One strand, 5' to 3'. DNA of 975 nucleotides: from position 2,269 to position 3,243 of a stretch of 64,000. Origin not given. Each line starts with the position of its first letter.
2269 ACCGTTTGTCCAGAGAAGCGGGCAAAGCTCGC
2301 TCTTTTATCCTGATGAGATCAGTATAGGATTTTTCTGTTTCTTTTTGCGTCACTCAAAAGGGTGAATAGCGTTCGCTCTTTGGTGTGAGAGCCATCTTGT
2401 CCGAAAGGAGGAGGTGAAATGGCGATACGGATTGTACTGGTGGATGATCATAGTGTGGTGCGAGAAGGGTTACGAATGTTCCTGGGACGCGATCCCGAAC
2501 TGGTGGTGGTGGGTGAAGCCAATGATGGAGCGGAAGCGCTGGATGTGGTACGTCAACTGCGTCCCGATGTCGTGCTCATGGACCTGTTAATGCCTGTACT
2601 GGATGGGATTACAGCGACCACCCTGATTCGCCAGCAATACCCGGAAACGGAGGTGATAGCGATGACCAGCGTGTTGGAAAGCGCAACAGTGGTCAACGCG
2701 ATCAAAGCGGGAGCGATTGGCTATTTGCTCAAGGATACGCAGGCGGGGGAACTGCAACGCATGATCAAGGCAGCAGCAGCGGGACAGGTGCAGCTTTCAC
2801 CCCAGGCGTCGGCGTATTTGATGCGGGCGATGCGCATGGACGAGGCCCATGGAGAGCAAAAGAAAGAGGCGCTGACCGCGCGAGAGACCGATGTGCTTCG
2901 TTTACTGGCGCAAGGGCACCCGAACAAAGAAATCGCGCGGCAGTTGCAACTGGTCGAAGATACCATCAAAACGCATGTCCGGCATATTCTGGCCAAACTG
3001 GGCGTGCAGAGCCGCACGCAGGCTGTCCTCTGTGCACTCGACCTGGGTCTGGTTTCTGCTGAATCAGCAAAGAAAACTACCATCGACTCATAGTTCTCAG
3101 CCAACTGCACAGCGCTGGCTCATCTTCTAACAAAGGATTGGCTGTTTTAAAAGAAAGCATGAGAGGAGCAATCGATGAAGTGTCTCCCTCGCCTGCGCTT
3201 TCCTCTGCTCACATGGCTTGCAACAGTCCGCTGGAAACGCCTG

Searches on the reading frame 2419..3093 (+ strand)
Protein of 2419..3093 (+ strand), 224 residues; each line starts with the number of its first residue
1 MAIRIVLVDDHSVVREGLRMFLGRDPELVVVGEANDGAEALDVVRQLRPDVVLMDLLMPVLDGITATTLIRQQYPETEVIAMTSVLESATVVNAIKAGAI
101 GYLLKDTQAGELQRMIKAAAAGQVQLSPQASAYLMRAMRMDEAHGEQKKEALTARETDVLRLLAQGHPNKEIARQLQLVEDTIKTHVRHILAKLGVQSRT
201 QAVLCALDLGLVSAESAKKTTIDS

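Call 61: search_protein_families(library=pfam, proteins=[window:2419-3093:+], max_evalue=0.001)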
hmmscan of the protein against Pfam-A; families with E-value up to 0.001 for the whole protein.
window:2419-3093:+ (224 aa): 3 families
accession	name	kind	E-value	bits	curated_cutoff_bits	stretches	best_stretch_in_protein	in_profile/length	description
PF00072.30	Response_reg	-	2.8e-28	98.7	30.2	1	5-116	1-110/111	Response regulator receiver domain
PF00196.25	GerE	-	1.3e-20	73.2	23.5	1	151-206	2-57/57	Bacterial regulatory proteins, luxR family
PF08281.18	Sigma70_r4_2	-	0.00035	20.6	25.7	1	150-194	9-54/54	Sigma-70, region 4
